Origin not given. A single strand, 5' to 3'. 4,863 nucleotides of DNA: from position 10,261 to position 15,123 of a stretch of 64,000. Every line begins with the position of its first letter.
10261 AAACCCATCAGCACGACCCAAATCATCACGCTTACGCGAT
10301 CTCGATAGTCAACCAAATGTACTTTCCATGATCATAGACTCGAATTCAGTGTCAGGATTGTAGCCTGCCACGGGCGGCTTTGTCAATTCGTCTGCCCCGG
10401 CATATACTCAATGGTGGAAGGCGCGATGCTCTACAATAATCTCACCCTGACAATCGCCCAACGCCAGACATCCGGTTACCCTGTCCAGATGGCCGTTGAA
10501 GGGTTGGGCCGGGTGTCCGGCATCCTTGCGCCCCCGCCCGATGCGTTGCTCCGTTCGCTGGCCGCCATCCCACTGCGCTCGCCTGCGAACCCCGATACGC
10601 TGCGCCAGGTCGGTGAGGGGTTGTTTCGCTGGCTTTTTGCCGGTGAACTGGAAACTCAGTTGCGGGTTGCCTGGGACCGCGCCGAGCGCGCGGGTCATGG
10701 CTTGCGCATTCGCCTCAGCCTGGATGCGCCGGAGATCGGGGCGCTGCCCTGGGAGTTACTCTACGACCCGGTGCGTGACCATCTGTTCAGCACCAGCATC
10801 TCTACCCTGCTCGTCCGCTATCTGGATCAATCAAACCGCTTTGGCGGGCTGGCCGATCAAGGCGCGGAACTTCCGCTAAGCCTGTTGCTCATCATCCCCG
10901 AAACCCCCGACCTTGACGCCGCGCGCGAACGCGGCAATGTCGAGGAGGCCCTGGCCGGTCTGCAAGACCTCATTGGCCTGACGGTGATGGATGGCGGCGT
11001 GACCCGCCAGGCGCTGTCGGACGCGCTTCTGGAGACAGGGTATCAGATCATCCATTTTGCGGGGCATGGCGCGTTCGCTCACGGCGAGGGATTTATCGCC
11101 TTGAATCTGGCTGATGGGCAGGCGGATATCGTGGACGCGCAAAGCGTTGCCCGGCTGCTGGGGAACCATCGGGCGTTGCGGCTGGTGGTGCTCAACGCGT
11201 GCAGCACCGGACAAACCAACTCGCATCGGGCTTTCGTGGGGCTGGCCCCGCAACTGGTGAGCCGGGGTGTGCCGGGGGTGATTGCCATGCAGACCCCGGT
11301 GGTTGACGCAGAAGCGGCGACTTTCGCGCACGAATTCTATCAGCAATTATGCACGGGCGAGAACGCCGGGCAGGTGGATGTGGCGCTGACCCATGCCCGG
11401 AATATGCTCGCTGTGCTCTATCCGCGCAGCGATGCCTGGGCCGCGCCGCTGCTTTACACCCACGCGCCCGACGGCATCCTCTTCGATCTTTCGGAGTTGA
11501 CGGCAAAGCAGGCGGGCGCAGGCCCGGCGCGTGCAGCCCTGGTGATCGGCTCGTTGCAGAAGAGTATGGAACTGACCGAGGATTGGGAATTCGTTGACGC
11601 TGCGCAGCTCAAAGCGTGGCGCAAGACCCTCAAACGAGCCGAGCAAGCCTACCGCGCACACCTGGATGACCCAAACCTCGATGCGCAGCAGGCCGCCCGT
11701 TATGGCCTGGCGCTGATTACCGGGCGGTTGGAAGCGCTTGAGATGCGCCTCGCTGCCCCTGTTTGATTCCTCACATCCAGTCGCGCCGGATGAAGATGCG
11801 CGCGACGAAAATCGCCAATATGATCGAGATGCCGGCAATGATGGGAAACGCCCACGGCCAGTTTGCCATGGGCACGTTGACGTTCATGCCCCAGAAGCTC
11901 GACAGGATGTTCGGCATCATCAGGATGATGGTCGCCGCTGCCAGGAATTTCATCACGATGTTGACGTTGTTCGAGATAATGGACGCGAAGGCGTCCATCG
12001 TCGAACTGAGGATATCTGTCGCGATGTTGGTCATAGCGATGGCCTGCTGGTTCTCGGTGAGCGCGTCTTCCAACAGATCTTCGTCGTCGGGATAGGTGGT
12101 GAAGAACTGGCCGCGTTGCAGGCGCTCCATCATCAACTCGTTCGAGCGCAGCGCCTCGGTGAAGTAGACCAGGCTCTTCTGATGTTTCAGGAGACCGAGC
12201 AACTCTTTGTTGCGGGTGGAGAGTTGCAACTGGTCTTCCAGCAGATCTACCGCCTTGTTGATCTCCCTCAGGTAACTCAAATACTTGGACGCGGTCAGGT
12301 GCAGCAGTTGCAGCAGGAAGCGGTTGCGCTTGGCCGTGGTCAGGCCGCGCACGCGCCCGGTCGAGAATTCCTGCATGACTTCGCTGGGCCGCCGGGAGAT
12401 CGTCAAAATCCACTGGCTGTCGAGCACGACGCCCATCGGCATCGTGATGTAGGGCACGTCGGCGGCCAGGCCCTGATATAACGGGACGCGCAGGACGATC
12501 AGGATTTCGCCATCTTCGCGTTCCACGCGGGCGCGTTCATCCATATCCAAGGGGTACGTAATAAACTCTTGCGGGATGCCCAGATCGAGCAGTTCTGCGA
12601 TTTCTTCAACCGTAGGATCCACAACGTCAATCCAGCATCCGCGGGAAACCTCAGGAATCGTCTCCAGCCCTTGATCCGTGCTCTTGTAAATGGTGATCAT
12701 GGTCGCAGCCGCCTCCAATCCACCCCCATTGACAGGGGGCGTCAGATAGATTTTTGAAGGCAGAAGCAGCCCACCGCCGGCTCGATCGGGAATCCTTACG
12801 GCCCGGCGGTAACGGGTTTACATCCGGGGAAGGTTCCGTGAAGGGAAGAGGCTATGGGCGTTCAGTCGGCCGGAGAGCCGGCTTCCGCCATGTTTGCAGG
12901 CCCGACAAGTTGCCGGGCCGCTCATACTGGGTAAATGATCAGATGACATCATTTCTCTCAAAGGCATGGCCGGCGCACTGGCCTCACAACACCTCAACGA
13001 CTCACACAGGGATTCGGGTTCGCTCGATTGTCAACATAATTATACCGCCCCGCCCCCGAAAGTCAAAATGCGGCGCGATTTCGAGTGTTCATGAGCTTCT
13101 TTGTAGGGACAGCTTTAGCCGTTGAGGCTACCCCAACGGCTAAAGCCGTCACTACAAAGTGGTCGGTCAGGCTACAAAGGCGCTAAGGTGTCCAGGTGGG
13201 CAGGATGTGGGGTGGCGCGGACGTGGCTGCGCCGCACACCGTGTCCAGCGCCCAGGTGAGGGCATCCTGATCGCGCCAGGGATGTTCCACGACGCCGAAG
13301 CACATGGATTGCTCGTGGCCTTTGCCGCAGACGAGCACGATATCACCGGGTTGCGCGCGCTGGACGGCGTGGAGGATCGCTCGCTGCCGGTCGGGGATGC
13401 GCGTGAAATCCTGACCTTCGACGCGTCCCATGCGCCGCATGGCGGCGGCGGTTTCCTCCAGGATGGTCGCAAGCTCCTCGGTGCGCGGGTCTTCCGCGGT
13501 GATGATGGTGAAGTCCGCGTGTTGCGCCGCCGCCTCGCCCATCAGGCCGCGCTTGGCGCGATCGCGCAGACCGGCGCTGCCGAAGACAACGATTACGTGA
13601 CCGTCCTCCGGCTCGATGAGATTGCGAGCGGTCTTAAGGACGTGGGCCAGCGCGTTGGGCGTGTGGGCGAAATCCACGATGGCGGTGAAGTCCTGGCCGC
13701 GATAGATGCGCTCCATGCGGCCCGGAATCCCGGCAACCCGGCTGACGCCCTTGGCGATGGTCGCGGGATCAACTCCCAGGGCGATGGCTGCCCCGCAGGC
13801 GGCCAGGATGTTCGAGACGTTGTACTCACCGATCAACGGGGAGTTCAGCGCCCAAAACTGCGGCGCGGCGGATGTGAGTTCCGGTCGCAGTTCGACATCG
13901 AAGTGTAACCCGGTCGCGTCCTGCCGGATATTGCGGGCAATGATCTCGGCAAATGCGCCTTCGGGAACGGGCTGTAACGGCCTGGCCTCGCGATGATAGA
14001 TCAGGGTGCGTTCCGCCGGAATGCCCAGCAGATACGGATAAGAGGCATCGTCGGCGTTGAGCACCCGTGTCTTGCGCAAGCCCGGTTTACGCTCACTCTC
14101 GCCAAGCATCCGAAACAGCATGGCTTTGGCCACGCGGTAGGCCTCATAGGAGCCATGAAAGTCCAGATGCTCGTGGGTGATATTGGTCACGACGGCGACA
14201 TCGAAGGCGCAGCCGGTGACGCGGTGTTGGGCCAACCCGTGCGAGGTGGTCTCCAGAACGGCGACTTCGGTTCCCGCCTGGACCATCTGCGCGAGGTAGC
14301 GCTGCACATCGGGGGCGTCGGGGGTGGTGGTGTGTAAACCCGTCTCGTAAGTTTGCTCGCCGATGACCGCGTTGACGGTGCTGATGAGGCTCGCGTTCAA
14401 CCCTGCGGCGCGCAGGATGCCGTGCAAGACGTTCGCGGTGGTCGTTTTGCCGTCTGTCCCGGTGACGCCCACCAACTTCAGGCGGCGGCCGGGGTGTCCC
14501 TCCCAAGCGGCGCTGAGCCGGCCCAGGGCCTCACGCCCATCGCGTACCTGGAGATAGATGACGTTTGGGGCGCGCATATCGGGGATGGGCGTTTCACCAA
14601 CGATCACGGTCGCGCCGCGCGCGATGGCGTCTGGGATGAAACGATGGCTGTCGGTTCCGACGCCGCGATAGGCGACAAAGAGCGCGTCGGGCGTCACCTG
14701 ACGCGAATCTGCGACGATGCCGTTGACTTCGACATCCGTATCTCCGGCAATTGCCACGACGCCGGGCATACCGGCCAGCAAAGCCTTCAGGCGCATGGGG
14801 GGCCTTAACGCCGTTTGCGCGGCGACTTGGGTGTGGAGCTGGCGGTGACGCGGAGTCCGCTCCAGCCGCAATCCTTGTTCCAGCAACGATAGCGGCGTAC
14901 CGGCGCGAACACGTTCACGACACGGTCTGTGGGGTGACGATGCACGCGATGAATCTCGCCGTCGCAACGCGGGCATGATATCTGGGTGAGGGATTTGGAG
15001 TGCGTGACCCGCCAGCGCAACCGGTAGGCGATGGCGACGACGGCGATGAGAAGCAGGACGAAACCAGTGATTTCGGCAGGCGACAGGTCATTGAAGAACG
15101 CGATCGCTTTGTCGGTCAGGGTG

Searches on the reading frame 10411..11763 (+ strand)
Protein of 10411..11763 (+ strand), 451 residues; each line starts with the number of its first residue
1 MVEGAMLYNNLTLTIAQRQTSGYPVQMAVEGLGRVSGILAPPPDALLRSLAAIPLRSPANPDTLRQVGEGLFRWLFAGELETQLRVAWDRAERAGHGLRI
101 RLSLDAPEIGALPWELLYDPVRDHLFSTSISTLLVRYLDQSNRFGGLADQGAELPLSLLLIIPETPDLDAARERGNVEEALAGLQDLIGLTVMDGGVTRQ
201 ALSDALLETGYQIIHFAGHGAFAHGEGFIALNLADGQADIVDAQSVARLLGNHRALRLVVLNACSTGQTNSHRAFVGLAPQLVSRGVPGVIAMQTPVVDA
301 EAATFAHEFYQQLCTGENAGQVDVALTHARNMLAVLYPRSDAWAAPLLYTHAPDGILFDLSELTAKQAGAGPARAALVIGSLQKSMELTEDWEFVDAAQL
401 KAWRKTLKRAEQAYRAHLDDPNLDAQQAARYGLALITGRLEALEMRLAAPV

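Call 82: search_protein_families(library=pfam, proteins=[window:10411-11763:+], max_evalue=0.001)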
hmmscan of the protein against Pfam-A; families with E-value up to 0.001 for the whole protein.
window:10411-11763:+ (451 aa): 2 families
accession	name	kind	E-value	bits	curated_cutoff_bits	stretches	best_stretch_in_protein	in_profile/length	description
PF12770.12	CHAT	-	5.1e-33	115.2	24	1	66-347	2-285/289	CHAT domain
PF01364.23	Peptidase_C25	-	1.5e-06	28.2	23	1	202-334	222-346/374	Peptidase family C25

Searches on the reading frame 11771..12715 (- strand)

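Call 82: search_protein_families(library=pfam, proteins=[window:11771-12715:-], max_evalue=0.001)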
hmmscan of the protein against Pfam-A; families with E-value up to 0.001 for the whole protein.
window:11771-12715:- (314 aa): 2 families
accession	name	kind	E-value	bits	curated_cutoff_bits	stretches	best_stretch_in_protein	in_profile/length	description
PF01544.23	CorA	-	1.2e-52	179.5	27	1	26-310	4-292/292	CorA-like Mg2+ transporter protein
PF20990.2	DUF2207_C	-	0.00068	19.8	33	0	128-308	26-188/247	Predicted membrane protein (DUF2207) C-terminal domain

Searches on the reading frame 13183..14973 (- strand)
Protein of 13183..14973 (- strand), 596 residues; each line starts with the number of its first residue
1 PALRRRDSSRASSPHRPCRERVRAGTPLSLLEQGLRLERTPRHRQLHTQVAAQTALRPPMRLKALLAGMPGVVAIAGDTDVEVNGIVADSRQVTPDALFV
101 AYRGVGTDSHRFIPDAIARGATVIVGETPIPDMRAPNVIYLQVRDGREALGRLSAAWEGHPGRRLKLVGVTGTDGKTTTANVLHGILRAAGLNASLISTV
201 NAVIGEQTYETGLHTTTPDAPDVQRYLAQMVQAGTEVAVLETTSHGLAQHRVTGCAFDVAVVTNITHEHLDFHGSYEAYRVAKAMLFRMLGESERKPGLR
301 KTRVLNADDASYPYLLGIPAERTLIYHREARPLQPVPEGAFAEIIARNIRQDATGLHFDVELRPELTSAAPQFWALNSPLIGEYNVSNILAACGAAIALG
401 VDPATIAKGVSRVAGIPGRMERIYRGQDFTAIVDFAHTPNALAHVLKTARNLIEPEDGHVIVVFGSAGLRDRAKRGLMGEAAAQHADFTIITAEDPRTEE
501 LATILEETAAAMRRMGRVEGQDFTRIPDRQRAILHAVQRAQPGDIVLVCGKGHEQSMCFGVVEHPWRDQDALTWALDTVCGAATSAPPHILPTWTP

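Call 82: search_protein_families(library=pfam, proteins=[window:13183-14973:-], max_evalue=0.001)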
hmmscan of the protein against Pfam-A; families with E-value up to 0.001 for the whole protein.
window:13183-14973:- (596 aa): 3 families
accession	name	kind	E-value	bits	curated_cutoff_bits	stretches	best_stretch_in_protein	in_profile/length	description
PF08245.18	Mur_ligase_M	-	1.3e-42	146.5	24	1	170-396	1-200/200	Mur ligase middle domain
PF02875.26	Mur_ligase_C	-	1.8e-27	97.1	28.4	1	418-552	1-127/127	Mur ligase, glutamate ligase domain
PF01225.30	Mur_ligase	-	2.5e-11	44.2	21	1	83-156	2-93/95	Mur ligase family, catalytic domain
